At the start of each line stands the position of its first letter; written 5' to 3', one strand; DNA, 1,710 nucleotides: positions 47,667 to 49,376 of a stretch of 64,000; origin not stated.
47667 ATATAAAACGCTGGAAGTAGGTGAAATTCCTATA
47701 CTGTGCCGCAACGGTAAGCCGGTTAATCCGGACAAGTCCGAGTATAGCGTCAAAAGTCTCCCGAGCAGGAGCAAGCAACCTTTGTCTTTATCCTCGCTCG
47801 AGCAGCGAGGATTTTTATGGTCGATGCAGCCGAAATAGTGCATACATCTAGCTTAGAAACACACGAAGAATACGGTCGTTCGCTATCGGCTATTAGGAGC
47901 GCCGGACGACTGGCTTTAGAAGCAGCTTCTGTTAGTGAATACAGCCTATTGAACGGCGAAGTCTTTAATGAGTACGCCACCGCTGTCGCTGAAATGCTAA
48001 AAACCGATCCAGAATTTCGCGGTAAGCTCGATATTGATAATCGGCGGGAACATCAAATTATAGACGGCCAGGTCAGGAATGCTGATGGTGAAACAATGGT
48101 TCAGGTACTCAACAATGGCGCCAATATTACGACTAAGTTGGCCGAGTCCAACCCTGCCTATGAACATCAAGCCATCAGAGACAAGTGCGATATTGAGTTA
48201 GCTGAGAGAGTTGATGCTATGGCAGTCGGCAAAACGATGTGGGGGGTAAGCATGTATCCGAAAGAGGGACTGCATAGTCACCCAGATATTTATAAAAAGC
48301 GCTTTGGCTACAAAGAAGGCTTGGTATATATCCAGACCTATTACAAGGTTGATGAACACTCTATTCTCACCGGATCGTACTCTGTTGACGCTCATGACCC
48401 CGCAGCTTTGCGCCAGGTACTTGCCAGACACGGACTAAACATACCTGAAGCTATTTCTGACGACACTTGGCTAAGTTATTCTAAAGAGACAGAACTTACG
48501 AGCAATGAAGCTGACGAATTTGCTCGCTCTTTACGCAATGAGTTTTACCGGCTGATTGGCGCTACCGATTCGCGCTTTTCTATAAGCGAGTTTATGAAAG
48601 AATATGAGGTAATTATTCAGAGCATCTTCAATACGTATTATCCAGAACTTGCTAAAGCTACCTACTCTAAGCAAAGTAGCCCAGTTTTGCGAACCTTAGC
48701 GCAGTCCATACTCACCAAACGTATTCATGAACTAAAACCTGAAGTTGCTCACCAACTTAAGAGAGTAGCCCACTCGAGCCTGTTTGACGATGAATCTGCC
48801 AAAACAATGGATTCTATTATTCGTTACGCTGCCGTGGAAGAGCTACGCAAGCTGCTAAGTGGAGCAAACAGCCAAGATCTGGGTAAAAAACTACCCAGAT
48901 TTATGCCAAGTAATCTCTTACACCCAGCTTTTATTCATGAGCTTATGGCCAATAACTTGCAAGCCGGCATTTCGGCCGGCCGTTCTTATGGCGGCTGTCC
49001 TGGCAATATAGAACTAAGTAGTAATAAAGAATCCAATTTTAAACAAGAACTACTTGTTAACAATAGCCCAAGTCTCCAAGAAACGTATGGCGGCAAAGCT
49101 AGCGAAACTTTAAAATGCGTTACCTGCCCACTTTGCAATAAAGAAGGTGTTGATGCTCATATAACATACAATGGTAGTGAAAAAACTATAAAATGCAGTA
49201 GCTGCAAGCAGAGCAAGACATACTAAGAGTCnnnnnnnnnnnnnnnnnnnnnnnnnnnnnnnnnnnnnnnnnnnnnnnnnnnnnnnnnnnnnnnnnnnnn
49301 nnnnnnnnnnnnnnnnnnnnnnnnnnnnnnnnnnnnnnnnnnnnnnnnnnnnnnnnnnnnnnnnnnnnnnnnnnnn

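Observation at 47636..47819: Cobalamin-riboswitch-like leader with a terminator that also buries the SD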

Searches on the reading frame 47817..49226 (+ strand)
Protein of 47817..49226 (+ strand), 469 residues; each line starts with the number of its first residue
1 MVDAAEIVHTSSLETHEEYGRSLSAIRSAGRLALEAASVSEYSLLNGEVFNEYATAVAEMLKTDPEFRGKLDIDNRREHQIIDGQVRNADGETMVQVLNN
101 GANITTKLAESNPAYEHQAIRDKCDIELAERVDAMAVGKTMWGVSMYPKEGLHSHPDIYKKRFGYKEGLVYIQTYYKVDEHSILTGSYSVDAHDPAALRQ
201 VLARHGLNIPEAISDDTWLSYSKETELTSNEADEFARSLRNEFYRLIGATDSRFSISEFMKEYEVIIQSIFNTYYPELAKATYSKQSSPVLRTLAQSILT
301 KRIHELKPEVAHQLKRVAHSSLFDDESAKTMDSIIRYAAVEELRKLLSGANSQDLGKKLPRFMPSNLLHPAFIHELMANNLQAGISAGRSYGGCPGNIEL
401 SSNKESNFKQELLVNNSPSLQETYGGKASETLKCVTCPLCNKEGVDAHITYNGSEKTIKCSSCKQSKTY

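Call 5: search_protein_families(library=pfam, proteins=[window:47817-49226:+], max_evalue=0.1)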
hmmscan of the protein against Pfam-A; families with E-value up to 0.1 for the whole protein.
window:47817-49226:+ (469 aa): 2 families
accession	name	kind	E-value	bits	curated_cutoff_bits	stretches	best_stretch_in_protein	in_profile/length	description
PF07336.16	ABATE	-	0.012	16.7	24.4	1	193-251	23-68/130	Putative stress-induced transcription regulator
PF05129.18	Zn_ribbon_Elf1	-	0.034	14.7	29.8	1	433-467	21-56/79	Transcription elongation factor Elf1 like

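Call 8: find_homologous_proteins(query=window:47817-49226:+)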
Query window:47817-49226:+ (469 aa): 31 proteins with E <= 0.001 among 8000 candidates.
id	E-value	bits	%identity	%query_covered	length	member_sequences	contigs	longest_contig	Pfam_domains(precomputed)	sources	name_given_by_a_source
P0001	0.0e+0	1049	100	100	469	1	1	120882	-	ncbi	-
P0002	6.3e-135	469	48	99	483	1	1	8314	-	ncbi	-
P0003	8.6e-134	465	48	99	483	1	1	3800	-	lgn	-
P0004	3.8e-125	437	47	97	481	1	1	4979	-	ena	-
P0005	2.3e-114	401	45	97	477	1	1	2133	-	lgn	-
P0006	3.7e-114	400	42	100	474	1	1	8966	-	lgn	-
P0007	3.9e-109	384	43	92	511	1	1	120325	-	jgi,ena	-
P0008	5.6e-108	380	42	97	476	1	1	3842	-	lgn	-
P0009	2.3e-107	378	43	99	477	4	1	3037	-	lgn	-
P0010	1.7e-106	375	43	95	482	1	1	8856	-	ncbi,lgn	-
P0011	2.9e-106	374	42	97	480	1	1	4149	-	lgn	-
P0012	3.8e-102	361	41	94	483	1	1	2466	-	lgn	-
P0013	2.6e-95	338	43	91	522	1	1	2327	-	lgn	-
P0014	4.1e-95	338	41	92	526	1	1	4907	-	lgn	-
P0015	9.4e-94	333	42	99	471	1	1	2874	-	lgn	-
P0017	3.6e-92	328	41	91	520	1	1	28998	-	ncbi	-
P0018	2.3e-86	309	41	94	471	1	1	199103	-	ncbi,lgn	-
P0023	1.3e-77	280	36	92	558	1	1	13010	-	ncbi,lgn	ncbi:MAG: hypothetical protein ABI221_03420 [Candidatus Saccharimonadales bacterium]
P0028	2.7e-72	262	33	97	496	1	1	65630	-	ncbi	-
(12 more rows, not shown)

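Call 10: find_related_loci(query=A1, collection=genome_contigs, flank=4000)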
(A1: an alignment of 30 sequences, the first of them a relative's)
Query A1 (469 aa) in genome_contigs; peptide patterns used: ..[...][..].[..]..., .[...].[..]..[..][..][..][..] (x = any residue, [..] = any of these).
74 stretches matched a pattern; 12 encode a relative of the query (tblastn E <= 1e-3); 12 distinct loci.
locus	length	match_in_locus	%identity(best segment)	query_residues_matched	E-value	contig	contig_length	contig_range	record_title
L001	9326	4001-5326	41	1-443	7e-97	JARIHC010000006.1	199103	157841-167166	MAG: Candidatus Saccharibacteria bacterium isolate CullarsAll.DT.06 k141_902944, whole genome shotgun sequence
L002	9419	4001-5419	38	1-464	9e-97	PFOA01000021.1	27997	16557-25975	MAG: Candidatus Saccharibacteria bacterium CG_4_10_14_0_2_um_filter_52_9 CG_4_10_14_0.2_scaffold_543_c, whole genome sho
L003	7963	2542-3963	35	17-469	4e-93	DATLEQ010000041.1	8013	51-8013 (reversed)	MAG TPA_asm: Candidatus Limnocylindrales bacterium isolate SMAG_U14380 k141_6913318, whole genome shotgun sequence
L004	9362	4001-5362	38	1-438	4e-92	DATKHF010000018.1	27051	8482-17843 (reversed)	MAG TPA_asm: Candidatus Saccharimonadales bacterium isolate SMAG_U14570 k141_31930, whole genome shotgun sequence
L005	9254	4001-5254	39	17-427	5e-94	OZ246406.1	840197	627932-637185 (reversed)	MAG: uncultured Candidatus Saccharibacteria bacterium isolate SRP298887_co1_104 genome assembly, chromosome: 1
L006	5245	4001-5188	37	17-403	1e-87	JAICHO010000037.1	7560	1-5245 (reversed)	MAG: Candidatus Saccharibacteria bacterium isolate GZL_FP_2_bin.7 k141_4122488_length_7560_cov_11.0011, whole genome sho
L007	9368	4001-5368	36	17-448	8e-88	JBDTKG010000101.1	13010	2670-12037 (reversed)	MAG: Candidatus Saccharimonadales bacterium isolate cluster2_bin.71 k127_4996856, whole genome shotgun sequence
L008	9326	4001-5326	37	5-437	2e-84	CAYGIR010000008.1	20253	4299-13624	MAG TPA_asm: uncultured Candidatus Saccharibacteria bacterium isolate ERP113451_co1_98 genome assembly, contig: NODE_306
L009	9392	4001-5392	33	13-469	1e-82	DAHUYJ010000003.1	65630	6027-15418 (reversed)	MAG TPA_asm: Candidatus Saccharibacteria bacterium isolate clean1668 NODE_3_length_65630_cov_5.750492, whole genome shot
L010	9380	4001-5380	34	17-464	4e-79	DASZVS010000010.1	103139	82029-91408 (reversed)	MAG TPA_asm: Candidatus Saccharimonadales bacterium isolate SMAG_U6137 k141_36788, whole genome shotgun sequence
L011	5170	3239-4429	31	48-447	2e-55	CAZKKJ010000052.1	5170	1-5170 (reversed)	MAG TPA_asm: uncultured Candidatus Saccharibacteria bacterium isolate SRP342105_co1_130 genome assembly, contig: NODE_23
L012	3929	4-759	33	224-466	2e-43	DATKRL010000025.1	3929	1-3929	MAG TPA_asm: Candidatus Dormiibacterota bacterium isolate SMAG_U14027 k141_1204654, whole genome shotgun sequence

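Call 11: find_related_loci(query=A1, collection=metagenome_contigs, flank=4000)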
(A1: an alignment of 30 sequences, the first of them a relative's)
Query A1 (469 aa) in metagenome_contigs; peptide patterns used: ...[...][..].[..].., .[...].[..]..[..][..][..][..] (x = any residue, [..] = any of these).
111 stretches matched a pattern; 13 encode a relative of the query (tblastn E <= 1e-3); 13 distinct loci.
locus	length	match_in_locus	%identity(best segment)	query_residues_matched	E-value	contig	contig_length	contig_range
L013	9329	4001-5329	43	15-447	9e-118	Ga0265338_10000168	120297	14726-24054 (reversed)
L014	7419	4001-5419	38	1-464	7e-97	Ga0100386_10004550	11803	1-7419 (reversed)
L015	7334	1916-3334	38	1-464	7e-97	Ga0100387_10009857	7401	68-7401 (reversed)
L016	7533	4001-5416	36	1-466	7e-96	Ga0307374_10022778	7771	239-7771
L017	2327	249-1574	39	17-438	3e-97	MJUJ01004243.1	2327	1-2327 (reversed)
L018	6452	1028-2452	37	1-464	2e-93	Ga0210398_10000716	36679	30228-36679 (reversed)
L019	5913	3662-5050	36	18-469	7e-89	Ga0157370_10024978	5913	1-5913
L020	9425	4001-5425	35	7-464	8e-83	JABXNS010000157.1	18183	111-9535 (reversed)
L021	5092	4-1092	38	115-467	4e-69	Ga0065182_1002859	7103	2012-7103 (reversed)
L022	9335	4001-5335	33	16-444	2e-68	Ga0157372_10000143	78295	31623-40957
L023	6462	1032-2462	28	4-465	9e-54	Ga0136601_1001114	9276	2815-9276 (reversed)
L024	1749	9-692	36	248-466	9e-40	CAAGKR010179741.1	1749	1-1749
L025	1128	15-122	55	364-401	9e-9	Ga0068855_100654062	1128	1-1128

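Call 19: predict_structure(alignment_id=A1)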
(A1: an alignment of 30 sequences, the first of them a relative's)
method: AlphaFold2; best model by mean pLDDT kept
length: 469 residues; sequences in the alignment: 30
mean_pLDDT: 83.2   pTM: 0.78
mean pLDDT of the five models: 83.2, 82.4, 80.6, 79.9, 78.9
residues with pLDDT >= 90: 290; 70-90: 76; 50-70: 41; < 50: 62
segments of 3 or more residues with pLDDT < 50: 1-14, 352-366, 407-433, 464-469
pLDDT, mean of each block of 10 residues (from residue 1): 32 53 87 78 81 93 91 94 91 91 93 96 97 98 97 93 91 98 97 95 97 96 98 98 94 91 92 95 96 98 95 97 95 96 86 47 55 93 92 84 61 41 38 53 64 66 42
secondary structure, 60 per line:
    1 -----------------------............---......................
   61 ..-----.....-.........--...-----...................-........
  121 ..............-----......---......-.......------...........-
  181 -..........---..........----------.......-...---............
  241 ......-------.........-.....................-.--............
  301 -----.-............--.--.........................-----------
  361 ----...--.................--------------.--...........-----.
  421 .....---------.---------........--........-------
elements in order: H24-35 H39-62 E74-82 E85-87 H94-111 H113-134 E140-145 H149-154 H156-162 E169-179 E182-191 H195-204 H215-221 E223-225 H229-246 H256-262 H264-284 H289-300 H308-319 H325-349 H370-386 H404-414 H420-425 E445-452 E455-462

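Call 21: search_solved_structures(query=A1, max_evalue=1)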
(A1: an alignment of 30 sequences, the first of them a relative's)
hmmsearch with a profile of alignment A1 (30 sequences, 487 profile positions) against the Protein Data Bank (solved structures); distinct sequences matched with E-value up to 1: 12.
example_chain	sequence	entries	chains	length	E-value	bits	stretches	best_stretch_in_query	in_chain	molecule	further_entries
6tjl_A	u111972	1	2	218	0.25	13.2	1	10-70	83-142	Alr0975 protein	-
6th5_A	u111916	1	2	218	0.25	13.2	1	10-70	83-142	Alr0975 protein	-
6tho_A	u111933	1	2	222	0.26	13.2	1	10-70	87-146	Alr0975 protein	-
2btw_A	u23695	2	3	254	0.33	12.8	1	10-70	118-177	ALR0975 PROTEIN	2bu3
2vlp_B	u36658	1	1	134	0.35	12.8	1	47-81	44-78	COLICIN E9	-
2vlq_B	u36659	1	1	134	0.35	12.7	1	47-81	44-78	COLICIN E9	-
2vlo_B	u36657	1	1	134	0.37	12.7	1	47-81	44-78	COLICIN E9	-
1v13_A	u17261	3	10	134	0.37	12.7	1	47-81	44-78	COLICIN E9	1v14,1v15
1bxi_B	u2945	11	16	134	0.37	12.7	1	47-81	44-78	PROTEIN (COLICIN E9) | COLICIN E9 | Colicin-E9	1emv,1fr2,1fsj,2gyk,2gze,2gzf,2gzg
2wpt_B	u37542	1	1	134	0.37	12.7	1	47-81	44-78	COLICIN-E9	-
2btw_B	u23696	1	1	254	0.49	12.3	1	10-70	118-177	ALR0975 PROTEIN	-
2faz_A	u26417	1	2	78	0.57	12.1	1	323-360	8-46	Ubiquitin-like containing PHD and RING finger domains protein 1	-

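Call 22: fold_search(model_id=the predicted structure, library=pdb)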
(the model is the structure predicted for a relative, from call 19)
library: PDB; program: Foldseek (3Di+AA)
matches with E <= 10: 250; with E <= 0.001: 0
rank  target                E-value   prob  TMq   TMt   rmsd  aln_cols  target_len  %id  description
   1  4opl                  1.7e-01  0.07  0.09  0.09  21.6       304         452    9  Constructing tailored isoprenoid products by structure-guided modification of geranylgeranyl reductase. (released 2014-07-09)
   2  8zop                  5.3e-01  0.04  0.09  0.09  19.8       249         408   11  Structure of FasV in complex with FAD (released 2025-04-02)
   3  7jsr_B                5.8e-01  0.06  0.11  0.04  26.3       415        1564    9  Crystal structure of the large glutamate dehydrogenase composed of 180 kDa subunits from Mycobacterium smegmatis (released 2021-06-09)
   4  4opg                  5.8e-01  0.04  0.09  0.10  21.7       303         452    8  Constructing tailored isoprenoid products by structure-guided modification of geranylgeranyl reductase. (released 2014-07-09)
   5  8rqh_A                6.4e-01  0.05  0.10  0.11  20.8       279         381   13  Crystal Structure of the flavoprotein monooxygenase TrlE from Streptomyces cyaneofuscatus Soc7 (released 2024-05-15)
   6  6c6r_A                6.4e-01  0.04  0.09  0.09  20.0       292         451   10  Human Squalene Epoxidase (SQLE, Squalene Monooxygenase) structure with FAD (released 2019-01-16)
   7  4opi                  6.4e-01  0.04  0.09  0.10  21.8       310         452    8  Constructing tailored isoprenoid products by structure-guided modification of geranylgeranyl reductase. (released 2014-07-09)
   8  5zr3_C                9.4e-01  0.06  0.11  0.17  16.9       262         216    7  Crystal structure of Hsp90-alpha N-terminal domain in complex with 4-(3-isopropyl-4-(4-(1-methyl-1H-pyrazol-4-yl)-1H-i (released 2019-01-02)
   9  7rhq_A                9.9e-01  0.04  0.09  0.06  22.6       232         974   11  Cryo-EM structure of Xenopus Patched-1 in complex with GAS1 and Sonic Hedgehog (released 2022-03-02)
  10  8rqh_B                1.0e+00  0.04  0.10  0.11  21.0       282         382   11  Crystal Structure of the flavoprotein monooxygenase TrlE from Streptomyces cyaneofuscatus Soc7 (released 2024-05-15)
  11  9r2r_A                1.1e+00  0.04  0.08  0.16  15.4       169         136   12  De novo designed M7 protein fold (released 2025-05-14)
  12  5dbj_D                1.2e+00  0.03  0.09  0.10  19.6       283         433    8  Crystal structure of halogenase PltA (released 2015-10-07)
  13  8uiv                  1.3e+00  0.05  0.10  0.12  20.0       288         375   10  H47Q NicC with bound FAD (released 2024-02-21)
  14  3c4a                  1.3e+00  0.03  0.11  0.13  16.2       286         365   15  Crystal structure of vioD hydroxylase in complex with FAD from Chromobacterium violaceum. Northeast Structural Genomics  (released 2008-02-05)
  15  8cda_A                1.3e+00  0.02  0.10  0.11  20.2       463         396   10  Crystal structure of MAB_4123 from Mycobacterium abscessus (released 2023-05-10)
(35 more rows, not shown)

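Call 25: search_protein_families(library=pfam, proteins=[L022:2848-3225:+, L022:3225-3755:+, L022:5585-6040:+, L022:1930-2601:+], max_evalue=0.01)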
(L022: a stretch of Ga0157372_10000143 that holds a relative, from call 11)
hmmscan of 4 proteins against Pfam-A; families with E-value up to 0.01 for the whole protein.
L022:2848-3225:+ (125 aa): 1 family
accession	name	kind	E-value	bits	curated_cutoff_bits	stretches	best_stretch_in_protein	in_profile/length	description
PF14478.12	DUF4430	-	4.8e-17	62.6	23.8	1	58-125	1-71/72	Domain of unknown function (DUF4430)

L022:3225-3755:+ (176 aa): 1 family
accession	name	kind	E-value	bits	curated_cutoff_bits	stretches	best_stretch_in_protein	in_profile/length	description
PF20221.3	DUF6580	-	1.2e-47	162.6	27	1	7-164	6-158/162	Family of unknown function (DUF6580)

L022:5585-6040:+ (151 aa): 1 family
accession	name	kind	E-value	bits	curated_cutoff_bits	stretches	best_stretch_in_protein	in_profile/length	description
PF01243.27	PNPOx_N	-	5.9e-12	46.4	28.1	1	11-98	3-81/120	Pyridoxamine 5'-phosphate oxidase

L022:1930-2601:+ (223 aa): 0 families

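Call 41: search_protein_representatives(alignment_id=A1)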
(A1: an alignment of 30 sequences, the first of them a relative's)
Query: 30 sequences, 487 profile positions. Proteins with E-value up to 0.001 (for the whole library): 273; up to 1e-10: 228; up to 1e-30: 211. The best 150 are listed.
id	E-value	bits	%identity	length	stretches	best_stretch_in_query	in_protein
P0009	2.7e-193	659.6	-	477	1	1-482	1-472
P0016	1.3e-188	644.1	-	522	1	1-479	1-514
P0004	5.0e-186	635.6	-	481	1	1-484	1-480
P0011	1.4e-185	634.1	-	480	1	1-484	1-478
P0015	1.4e-184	630.8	-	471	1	1-482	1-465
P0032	1.4e-180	617.6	-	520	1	1-467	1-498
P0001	1.5e-180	617.6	-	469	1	1-482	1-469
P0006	1.1e-179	614.7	-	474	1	1-484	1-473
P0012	5.2e-175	599.3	-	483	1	1-464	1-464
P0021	7.0e-175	598.9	-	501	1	16-478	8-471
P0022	4.1e-174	596.3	-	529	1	1-465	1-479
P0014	1.1e-172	591.6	-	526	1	15-457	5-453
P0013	5.4e-172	589.3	-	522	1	1-457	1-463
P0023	8.4e-171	585.4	-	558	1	4-481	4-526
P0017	2.1e-168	577.5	-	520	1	2-457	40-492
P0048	1.1e-147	509.2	-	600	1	12-480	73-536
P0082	1.0e-117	410.3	-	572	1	10-473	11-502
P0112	1.7e-104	366.7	-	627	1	9-471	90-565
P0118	2.5e-102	359.6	-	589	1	14-469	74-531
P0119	3.8e-102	359.0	-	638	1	5-467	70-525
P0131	2.7e-99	349.6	-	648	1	10-458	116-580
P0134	1.1e-96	340.9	-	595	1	13-458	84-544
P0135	1.2e-96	340.8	-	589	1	16-466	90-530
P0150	2.8e-90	319.8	-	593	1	14-463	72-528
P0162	4.9e-80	286.1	-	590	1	8-457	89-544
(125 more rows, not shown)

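Call 50: search_protein_families(library=ncbifam, proteins=[window:47817-49226:+, L022:3225-3755:+, L022:2848-3225:+], max_evalue=0.01)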
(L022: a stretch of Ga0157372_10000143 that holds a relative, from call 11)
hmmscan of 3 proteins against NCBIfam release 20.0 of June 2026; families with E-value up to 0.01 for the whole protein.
window:47817-49226:+ (469 aa): 0 families

L022:3225-3755:+ (176 aa): 0 families

L022:2848-3225:+ (125 aa): 0 families

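Call 54: search_protein_families(library=phrogs, proteins=[window:47817-49226:+], max_evalue=0.1)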
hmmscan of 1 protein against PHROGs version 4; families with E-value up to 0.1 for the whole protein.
window:47817-49226:+ (469 aa): 2 families
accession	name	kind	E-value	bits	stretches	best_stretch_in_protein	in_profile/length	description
phrog_6504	-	unknown function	0.078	14.2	0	435-465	8-42/61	-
phrog_652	-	unknown function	0.094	12.9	0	170-240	39-108/296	-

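Call 55: search_protein_families(library=padloc, proteins=[window:47817-49226:+], max_evalue=0.1)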
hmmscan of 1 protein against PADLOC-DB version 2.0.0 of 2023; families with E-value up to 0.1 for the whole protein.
window:47817-49226:+ (469 aa): 1 family
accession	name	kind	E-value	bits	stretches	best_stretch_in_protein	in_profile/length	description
PDLC02169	Avs4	-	0.018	10.3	1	237-363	1251-1378/1570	-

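Call 62: search_protein_families(library=pfam, proteins=[P0131, P0119, P0112, P0048, P0134, P0135, P0162, P0150, P0118, P0082], max_evalue=0.01)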
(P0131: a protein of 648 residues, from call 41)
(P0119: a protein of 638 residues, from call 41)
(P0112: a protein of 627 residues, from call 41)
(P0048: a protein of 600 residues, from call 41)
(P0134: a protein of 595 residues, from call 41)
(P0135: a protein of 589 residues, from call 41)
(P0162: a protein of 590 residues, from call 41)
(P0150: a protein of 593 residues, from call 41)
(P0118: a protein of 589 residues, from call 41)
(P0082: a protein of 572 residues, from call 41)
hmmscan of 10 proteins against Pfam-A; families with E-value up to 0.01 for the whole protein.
P0131 (648 aa): 1 family
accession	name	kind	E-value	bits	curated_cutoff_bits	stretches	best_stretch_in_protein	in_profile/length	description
PF10497.14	zf-4CXXC_R1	-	0.001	19.6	22.7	1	554-593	36-72/99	Zinc-finger domain of monoamine-oxidase A repressor R1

P0119 (638 aa): 0 families

P0112 (627 aa): 0 families

P0048 (600 aa): 0 families

P0134 (595 aa): 0 families

P0135 (589 aa): 0 families

P0162 (590 aa): 1 family
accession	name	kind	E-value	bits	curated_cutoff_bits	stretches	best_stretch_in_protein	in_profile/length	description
PF06816.18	NOD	-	0.0045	16.8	20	1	225-255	3-32/56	NOTCH protein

P0150 (593 aa): 0 families

P0118 (589 aa): 0 families

P0082 (572 aa): 0 families
